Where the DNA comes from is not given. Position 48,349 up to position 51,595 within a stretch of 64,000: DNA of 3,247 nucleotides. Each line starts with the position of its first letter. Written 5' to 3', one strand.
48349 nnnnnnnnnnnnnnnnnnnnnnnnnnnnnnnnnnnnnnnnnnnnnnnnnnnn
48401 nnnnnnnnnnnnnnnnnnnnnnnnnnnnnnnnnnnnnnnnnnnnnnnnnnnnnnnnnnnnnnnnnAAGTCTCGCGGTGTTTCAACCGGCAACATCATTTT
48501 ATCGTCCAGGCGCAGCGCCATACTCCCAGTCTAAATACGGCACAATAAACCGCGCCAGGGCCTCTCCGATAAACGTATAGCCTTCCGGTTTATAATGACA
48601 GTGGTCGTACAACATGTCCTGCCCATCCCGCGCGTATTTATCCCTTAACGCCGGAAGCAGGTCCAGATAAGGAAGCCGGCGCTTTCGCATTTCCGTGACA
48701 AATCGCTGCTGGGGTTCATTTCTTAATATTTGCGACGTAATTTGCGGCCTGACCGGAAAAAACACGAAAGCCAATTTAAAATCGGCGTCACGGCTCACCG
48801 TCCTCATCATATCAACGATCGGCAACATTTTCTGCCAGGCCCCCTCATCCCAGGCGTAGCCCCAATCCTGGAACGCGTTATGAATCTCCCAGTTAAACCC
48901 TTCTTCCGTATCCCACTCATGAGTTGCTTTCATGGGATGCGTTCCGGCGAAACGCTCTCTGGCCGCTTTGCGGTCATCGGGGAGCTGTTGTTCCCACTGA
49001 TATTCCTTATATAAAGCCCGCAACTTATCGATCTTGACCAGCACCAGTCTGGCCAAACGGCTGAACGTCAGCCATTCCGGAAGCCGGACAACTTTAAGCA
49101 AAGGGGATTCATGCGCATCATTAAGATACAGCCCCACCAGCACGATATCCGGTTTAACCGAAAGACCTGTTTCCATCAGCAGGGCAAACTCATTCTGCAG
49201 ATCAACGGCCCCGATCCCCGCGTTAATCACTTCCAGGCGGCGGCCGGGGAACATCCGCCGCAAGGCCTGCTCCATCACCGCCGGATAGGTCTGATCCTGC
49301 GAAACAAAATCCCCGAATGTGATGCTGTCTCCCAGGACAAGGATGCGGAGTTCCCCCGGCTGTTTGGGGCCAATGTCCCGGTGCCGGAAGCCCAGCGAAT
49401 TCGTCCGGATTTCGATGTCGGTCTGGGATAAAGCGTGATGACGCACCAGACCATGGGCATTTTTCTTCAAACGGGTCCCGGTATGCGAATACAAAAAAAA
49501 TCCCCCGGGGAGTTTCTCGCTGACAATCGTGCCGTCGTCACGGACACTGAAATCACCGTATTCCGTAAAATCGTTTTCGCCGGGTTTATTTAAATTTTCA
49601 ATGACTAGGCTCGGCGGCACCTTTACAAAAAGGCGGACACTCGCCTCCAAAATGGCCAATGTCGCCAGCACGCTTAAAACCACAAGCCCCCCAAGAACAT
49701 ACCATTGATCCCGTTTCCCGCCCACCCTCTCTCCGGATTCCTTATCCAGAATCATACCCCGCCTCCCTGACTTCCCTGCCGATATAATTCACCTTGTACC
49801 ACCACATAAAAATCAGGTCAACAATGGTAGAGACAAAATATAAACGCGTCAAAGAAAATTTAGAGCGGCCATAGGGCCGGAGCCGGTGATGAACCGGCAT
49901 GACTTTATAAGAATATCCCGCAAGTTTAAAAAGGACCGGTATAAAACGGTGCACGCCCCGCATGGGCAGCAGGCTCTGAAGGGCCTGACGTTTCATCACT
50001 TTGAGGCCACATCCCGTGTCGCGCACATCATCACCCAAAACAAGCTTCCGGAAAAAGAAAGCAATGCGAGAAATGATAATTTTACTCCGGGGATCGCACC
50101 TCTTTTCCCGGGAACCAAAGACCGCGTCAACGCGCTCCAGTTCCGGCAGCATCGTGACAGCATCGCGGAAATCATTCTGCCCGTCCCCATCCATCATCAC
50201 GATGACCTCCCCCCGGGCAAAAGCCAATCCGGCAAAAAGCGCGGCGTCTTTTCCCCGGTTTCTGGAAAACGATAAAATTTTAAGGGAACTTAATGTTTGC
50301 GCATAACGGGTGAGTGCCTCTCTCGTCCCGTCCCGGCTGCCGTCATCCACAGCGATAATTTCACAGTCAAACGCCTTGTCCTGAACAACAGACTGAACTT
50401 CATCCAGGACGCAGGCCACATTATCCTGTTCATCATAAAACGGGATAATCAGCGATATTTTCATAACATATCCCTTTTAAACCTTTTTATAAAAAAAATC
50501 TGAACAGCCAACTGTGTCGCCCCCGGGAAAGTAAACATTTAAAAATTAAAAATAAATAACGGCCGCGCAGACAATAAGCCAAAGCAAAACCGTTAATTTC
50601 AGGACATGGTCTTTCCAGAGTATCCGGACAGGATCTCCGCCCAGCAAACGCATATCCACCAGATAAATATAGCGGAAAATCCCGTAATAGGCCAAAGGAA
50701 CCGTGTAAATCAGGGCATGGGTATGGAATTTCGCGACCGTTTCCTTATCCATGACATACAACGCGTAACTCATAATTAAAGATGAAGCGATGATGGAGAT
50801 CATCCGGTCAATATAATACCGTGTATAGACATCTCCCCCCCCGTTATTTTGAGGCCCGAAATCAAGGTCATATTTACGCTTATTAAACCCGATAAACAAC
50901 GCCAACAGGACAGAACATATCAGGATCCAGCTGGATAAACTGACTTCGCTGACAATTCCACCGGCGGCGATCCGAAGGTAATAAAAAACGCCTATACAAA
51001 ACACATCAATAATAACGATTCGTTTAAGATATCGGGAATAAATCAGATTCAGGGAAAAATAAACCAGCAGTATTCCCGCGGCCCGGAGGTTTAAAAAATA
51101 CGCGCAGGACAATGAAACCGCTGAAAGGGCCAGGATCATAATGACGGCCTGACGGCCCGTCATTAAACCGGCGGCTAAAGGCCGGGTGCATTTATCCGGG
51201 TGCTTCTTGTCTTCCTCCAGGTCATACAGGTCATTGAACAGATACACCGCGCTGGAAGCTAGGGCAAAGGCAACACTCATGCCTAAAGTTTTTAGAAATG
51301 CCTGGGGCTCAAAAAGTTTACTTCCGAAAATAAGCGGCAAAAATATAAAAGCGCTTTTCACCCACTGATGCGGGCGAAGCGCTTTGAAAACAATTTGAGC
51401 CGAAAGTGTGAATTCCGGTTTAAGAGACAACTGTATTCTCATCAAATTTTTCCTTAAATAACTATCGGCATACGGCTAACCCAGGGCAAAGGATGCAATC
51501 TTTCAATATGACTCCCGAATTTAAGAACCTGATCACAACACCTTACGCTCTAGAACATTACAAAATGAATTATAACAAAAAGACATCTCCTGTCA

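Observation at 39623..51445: Lipid-carrier glycosylation cluster with three GT-C-like enzymes, two DPM1-like GT2s, a UbiA-type prenyl-phosphate sugar synthase, a flavoprotein and an SDR epimerase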

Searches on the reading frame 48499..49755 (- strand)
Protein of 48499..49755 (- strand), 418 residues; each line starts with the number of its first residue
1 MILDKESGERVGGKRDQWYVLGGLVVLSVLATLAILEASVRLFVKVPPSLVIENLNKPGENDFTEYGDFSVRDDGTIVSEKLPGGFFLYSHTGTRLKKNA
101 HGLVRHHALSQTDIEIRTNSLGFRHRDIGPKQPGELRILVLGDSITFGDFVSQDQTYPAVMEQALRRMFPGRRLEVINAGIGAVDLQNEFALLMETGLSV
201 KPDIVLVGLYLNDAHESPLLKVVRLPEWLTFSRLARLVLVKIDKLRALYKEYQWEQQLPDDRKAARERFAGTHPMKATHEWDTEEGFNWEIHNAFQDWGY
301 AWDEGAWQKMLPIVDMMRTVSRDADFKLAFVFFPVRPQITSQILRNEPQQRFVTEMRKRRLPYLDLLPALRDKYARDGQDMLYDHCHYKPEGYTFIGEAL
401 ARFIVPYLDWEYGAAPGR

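Call 3: search_protein_families(library=pfam, proteins=[window:48499-49755:-], max_evalue=0.01)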
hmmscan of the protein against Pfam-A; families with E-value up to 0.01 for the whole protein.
window:48499-49755:- (418 aa): 3 families
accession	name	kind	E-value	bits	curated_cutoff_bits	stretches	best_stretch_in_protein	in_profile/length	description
PF13472.12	Lipase_GDSL_2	-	1.8e-08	35.6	32.9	1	140-218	1-79/178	GDSL-like Lipase/Acylhydrolase family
PF25182.1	NonGDSL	-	3.4e-05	23.7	80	1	133-206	25-99/220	Non-GDSL lipase-like family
PF00657.28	Lipase_GDSL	-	3.8e-05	24.4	23.6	0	138-215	1-90/208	GDSL-like Lipase/Acylhydrolase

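Call 5: search_protein_families(library=ncbifam, proteins=[window:48499-49755:-], max_evalue=0.01)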
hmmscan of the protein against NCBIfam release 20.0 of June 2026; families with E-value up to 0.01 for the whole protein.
window:48499-49755:- (418 aa): 3 families
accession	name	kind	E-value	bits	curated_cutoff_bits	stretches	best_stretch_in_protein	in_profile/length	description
NF047475.1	GDSL_LA_2490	hypoth_equivalog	0.0012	18.2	325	1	95-162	45-109/431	LA_2490 family SGNH/GDSL-type esterase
NF047474.1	GDSL_LA_2486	hypoth_equivalog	0.0013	18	300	0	113-184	63-131/326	LA_2486 family SGNH/GDSL-type esterase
NF007819.1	PRK10528.1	equivalog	0.0034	17.1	270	1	138-214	31-105/210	multifunctional acyl-CoA thioesterase I/protease I/lysophospholipase L1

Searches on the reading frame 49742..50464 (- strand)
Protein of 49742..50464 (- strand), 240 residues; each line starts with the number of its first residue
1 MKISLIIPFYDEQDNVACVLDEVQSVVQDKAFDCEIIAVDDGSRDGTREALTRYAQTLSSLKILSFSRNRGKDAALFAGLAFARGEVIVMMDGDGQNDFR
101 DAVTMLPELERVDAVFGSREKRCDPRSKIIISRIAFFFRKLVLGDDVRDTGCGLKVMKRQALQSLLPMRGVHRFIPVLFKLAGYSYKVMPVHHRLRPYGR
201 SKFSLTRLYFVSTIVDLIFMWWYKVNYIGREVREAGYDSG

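Call 3: search_protein_families(library=pfam, proteins=[window:49742-50464:-], max_evalue=0.01)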
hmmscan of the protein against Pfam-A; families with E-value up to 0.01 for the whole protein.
window:49742-50464:- (240 aa): 2 families
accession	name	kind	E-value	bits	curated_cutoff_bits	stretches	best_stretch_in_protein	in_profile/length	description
PF00535.33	Glycos_transf_2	-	1.1e-25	90.9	23.3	1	4-165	1-167/168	Glycosyl transferase family 2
PF13641.12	Glyco_tranf_2_3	-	0.003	18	27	1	3-94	3-96/230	Glycosyltransferase like family 2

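Call 5: search_protein_families(library=ncbifam, proteins=[window:49742-50464:-], max_evalue=0.01)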
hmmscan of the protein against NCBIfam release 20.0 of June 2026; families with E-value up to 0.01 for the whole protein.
window:49742-50464:- (240 aa): 22 families
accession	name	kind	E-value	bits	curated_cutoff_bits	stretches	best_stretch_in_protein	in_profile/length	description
NF047588.1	GlcsyltransPgfSStrep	equivalog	1e-35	123.5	500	1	1-207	1-209/308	glycosyltransferase PgfS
NF007986.1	PRK10714.1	equivalog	3.1e-27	95.4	529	1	2-217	7-222/316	undecaprenyl-phosphate 4-deoxy-4-formamido-L-arabinose transferase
TIGR03937.1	PgaC_IcaA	equivalog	3e-18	66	422.3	1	2-116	46-160/407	poly-beta-1,6-N-acetyl-D-glucosamine synthase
NF058614.1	PPMAGASynPpgS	equivalog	5e-13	49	370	1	4-171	3-172/226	polyprenyl-phospho-N-acetylgalactosaminyl synthase PpgS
NF010496.0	PRK13915.1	equivalog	1.1e-12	47.7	262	1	2-104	32-136/307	glucosyl-3-phosphoglycerate synthase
NF041875.1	EPS_EpsD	equivalog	3.8e-12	46.3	370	1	3-96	1-91/325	exopolysaccharide biosynthesis glycosyltransferase EpsD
NF007482.0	PRK10073.1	equivalog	3.3e-11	42.8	423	1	2-95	7-96/334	glycosyltransferase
TIGR03965.1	mycofact_glyco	equivalog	1.4e-10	40.6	280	1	2-107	75-177/467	mycofactocin biosynthesis glycosyltransferase MftF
NF047683.1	TeichurnBiosyTuaG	equivalog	2.9e-10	40.2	400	1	2-96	7-98/252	teichuronic acid biosynthesis protein TuaG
TIGR04283.1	glyco_like_mftF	equivalog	2.2e-09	37.2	182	1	3-96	1-84/221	TIGR04283 family arsenosugar biosynthesis glycosyltransferase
TIGR04182.1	glyco_TIGR04182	equivalog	2.5e-09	37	325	1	3-165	2-159/293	S-layer glycoprotein N-glycosyltransferase AglJ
NF038302.1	EPS_HpsE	equivalog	1.8e-08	33.7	300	1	2-95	2-97/307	hormogonium polysaccharide biosynthesis glycosyltransferase HpsE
TIGR03111.1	glyc2_xrt_Gpos1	hypoth_equivalog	1.1e-07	31.1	363.95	1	2-110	50-157/439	TIGR03111 family XrtG-associated glycosyltransferase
NF053739.1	GlytfEpsEBac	equivalog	2.1e-07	30.2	450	1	2-95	2-93/265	glycosyltransferase EpsE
NF050050.1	ProtGlycPglI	equivalog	6.4e-06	25.8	500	1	2-104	3-102/306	GalNAc(5)-diNAcBac-PP-undecaprenol beta-1,3-glucosyltransferase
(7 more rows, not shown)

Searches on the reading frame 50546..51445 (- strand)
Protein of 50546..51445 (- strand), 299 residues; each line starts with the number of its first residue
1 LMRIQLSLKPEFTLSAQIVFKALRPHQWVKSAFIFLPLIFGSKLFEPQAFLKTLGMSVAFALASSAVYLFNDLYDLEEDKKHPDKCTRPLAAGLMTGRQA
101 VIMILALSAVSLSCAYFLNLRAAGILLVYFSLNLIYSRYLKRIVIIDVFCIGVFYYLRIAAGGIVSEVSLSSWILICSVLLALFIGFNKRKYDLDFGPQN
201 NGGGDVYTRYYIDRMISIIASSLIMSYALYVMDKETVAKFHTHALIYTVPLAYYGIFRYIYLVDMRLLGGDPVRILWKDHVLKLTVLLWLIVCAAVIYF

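Call 3: search_protein_families(library=pfam, proteins=[window:50546-51445:-], max_evalue=0.01)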
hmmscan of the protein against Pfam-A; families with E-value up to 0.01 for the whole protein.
window:50546-51445:- (299 aa): 1 family
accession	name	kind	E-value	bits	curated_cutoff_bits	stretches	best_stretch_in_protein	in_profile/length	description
PF01040.23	UbiA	-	1.1e-23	84.2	34.2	1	51-185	20-154/250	UbiA prenyltransferase family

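Call 5: search_protein_families(library=ncbifam, proteins=[window:50546-51445:-], max_evalue=0.01)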
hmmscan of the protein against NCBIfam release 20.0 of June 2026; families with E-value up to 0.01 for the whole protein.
window:50546-51445:- (299 aa): 22 families
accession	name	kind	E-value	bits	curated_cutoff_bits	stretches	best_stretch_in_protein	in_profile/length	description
NF008977.0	PRK12324.1-2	equivalog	5.2e-72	242.7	234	1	20-297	6-287/297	decaprenyl-phosphate phosphoribosyltransferase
NF006088.0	PRK08238.1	equivalog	3.7e-58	197.3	351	1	15-295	191-478/482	UbiA family prenyltransferase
NF008978.0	PRK12324.1-4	equivalog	3.5e-49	167.5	207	1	16-298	32-320/322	decaprenyl-phosphate phosphoribosyltransferase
NF008976.0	PRK12324.1-1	equivalog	1.4e-41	142.8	474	1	10-299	13-305/306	decaprenyl-phosphate phosphoribosyltransferase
NF009523.0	PRK12884.1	equivalog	7.9e-15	54.8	269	1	24-181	12-166/279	prenyltransferase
TIGR01475.1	ubiA_other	subfamily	1.3e-14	54.3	180.8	1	32-247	14-234/282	UbiA-like polyprenyltransferase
TIGR01473.1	cyoE_ctaB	equivalog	5.3e-10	39.5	210.3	1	49-150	33-136/281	heme o synthase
TIGR01474.1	ubiA_proteo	equivalog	6.5e-09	35.7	275.45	1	23-178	8-169/282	4-hydroxybenzoate octaprenyltransferase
NF009522.0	PRK12883.1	equivalog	3.5e-08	33.3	353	1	61-182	47-167/279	geranylgeranylglycerol-phosphate geranylgeranyltransferase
NF009517.0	PRK12876.1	equivalog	7.6e-08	32.1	419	1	50-252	46-254/300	prenyltransferase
NF009515.0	PRK12874.1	equivalog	1.9e-07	30.7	392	1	26-194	19-185/291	4-hydroxybenzoate polyprenyltransferase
NF009609.0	PRK13106.1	equivalog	6.6e-07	29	349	1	56-167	54-164/301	prenyltransferase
NF035940.1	prenyl_rel_EboC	equivalog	1.3e-06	28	250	1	62-154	46-140/292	UbiA-like protein EboC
NF005742.0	PRK07566.1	equivalog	1.6e-06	27.5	313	1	15-180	27-198/315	chlorophyll synthase ChlG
NF003349.0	PRK04375.1-2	equivalog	2.6e-06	26.8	246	1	52-176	60-188/318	heme o synthase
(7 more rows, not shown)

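Call 9: search_solved_structures(query=window:50546-51445:-, max_evalue=0.01)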
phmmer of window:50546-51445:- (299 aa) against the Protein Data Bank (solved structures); distinct sequences matched with E-value up to 0.01: 3.
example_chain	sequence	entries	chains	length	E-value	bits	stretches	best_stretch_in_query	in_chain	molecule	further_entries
8j8j_D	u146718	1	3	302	7.4e-36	127.3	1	10-298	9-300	Decaprenyl-phosphate phosphoribosyltransferase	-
8j8k_A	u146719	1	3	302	2.7e-27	99.2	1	10-298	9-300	Decaprenyl-phosphate phosphoribosyltransferase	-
4od4_A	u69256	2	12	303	0.00049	22.9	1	36-163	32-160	4-hydroxybenzoate octaprenyltransferase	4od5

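Call 68: search_solved_structures(query=window:50546-51445:-, max_evalue=1e-10, show_alignments=1)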
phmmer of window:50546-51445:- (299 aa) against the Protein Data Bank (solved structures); distinct sequences matched with E-value up to 1e-10: 2.
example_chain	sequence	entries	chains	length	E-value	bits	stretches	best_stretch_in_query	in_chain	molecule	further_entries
8j8j_D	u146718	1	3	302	7.4e-36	127.3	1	10-298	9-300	Decaprenyl-phosphate phosphoribosyltransferase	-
8j8k_A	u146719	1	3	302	2.7e-27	99.2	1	10-298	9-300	Decaprenyl-phosphate phosphoribosyltransferase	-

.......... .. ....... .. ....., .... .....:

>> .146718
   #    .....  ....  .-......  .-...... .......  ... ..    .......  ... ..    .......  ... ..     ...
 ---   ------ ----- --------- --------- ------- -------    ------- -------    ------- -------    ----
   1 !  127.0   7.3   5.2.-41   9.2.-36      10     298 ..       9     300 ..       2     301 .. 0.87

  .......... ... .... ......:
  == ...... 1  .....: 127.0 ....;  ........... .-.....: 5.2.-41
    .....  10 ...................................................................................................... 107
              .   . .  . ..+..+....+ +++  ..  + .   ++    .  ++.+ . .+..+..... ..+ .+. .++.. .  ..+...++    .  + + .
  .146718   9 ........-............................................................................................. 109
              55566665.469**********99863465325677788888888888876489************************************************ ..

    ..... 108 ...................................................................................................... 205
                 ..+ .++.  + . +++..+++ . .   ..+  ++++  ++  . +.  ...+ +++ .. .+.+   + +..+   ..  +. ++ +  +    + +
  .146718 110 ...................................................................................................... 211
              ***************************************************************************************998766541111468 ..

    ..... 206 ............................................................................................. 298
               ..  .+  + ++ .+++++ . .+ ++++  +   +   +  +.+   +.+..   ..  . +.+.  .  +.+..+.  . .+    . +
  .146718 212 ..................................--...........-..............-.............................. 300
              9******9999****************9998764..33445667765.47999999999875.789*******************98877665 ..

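Call 87: find_related_loci(query=window:50546-51442:-, collection=metagenome_contigs, flank=10000)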
Query window:50546-51442:- (298 aa) in metagenome_contigs; peptide patterns used: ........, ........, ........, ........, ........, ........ (x = any residue, [..] = any of these).
458 stretches matched a pattern; 13 encode a relative of the query (tblastn E <= 1e-3); 12 distinct loci.
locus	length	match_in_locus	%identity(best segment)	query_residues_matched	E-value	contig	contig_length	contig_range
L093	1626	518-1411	93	1-298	0e+0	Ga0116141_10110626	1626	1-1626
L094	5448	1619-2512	84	1-298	6e-171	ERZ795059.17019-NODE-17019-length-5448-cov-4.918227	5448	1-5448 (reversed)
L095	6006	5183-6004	83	1-274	2e-144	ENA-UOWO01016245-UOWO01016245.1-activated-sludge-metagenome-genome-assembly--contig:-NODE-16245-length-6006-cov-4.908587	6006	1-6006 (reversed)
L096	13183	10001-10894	93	1-298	0e+0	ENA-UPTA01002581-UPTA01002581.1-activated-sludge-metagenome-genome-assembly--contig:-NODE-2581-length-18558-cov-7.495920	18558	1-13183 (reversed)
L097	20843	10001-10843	41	20-296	4e-62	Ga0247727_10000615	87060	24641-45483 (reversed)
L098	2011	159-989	40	20-292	2e-57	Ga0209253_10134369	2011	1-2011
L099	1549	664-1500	41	18-292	6e-56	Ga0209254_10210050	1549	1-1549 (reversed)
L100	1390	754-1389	37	18-224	2e-38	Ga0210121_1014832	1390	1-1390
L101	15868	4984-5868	32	23-296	7e-37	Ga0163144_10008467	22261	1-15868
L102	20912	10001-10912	29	18-297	1e-30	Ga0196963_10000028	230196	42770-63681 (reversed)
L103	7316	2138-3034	30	18-298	2e-28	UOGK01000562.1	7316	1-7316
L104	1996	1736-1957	49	19-92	5e-16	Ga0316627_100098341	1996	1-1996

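Call 91: search_protein_families(library=pfam, proteins=[L097:4913-6574:-, L097:6788-8293:+, L097:8290-9969:+, L097:10729-11850:-, L097:12159-13454:+, L097:13454-14800:+, L097:15707-16609:+, L104:165-1691:+, L098:1016-1999:-, L097:3798-5222:-], max_evalue=0.0001)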
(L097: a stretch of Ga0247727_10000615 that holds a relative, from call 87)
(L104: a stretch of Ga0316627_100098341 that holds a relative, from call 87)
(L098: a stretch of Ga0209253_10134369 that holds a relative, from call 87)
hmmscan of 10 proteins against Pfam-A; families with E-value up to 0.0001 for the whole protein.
L097:4913-6574:- (553 aa): 0 families

L097:6788-8293:+ (501 aa): 1 family
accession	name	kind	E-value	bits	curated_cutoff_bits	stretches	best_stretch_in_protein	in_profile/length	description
PF09594.16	GT87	-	1.4e-18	68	25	1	152-403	1-237/237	Glycosyltransferase family 87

L097:8290-9969:+ (559 aa): 1 family
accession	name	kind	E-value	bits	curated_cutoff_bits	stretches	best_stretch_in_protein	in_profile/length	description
PF20604.3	DUF6798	-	1.2e-10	41.4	26.9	1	420-470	2-49/61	Domain of unknown function (DUF6798)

L097:10729-11850:- (373 aa): 0 families

L097:12159-13454:+ (431 aa): 2 families
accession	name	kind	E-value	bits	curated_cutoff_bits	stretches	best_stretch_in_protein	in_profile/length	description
PF17131.11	LolA_like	-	8.9e-52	175.8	30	1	242-430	2-183/184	Outer membrane lipoprotein-sorting protein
PF07044.18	DUF1329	-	4e-06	26.8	23.1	0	243-316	141-221/368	Protein of unknown function (DUF1329)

L097:13454-14800:+ (448 aa): 1 family
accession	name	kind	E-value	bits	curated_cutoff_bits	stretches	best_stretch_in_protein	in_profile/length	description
PF06980.17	DUF1302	-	4.3e-15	56.2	23.2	1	44-271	95-327/541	Protein of unknown function (DUF1302)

L097:15707-16609:+ (300 aa): 0 families

L104:165-1691:+ (508 aa): 11 families
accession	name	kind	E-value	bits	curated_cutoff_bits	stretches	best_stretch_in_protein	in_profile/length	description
PF01593.30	Amino_oxidase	-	2e-26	93.7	19.8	1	43-475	2-441/443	Flavin containing amine oxidoreductase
PF13450.12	NAD_binding_8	-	3.3e-15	56.6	21.9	1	37-101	1-67/68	NAD(P)-binding Rossmann-like domain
PF01266.30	DAO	-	1.5e-09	38.3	27.9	1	34-68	1-35/353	FAD dependent oxidoreductase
PF12831.13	FAD_oxidored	-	6.1e-08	32.8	27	1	35-111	2-68/416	FAD dependent oxidoreductase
PF00070.33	Pyr_redox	-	4.6e-07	30.7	22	0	34-65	1-32/82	Pyridine nucleotide-disulphide oxidoreductase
PF01494.25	FAD_binding_3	-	1.1e-05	25.3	22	1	33-65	2-34/349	FAD binding domain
PF00890.30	FAD_binding_2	-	1.8e-05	24.5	20.4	1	34-69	1-36/414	FAD binding domain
PF01946.23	Thi4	-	2.8e-05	23.9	26.2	1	33-69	18-55/235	Thi4 family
PF07992.20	Pyr_redox_2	-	3.9e-05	23.7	26.1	1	34-64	2-34/291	Pyridine nucleotide-disulphide oxidoreductase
PF03486.20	HI0933_like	-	6.3e-05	23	50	0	34-68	2-36/244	HI0933-like protein Rossmann domain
PF13738.12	Pyr_redox_3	-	7.7e-05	22.5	30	0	36-67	1-33/305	Pyridine nucleotide-disulphide oxidoreductase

L098:1016-1999:- (328 aa): 0 families

L097:3798-5222:- (474 aa): 0 families
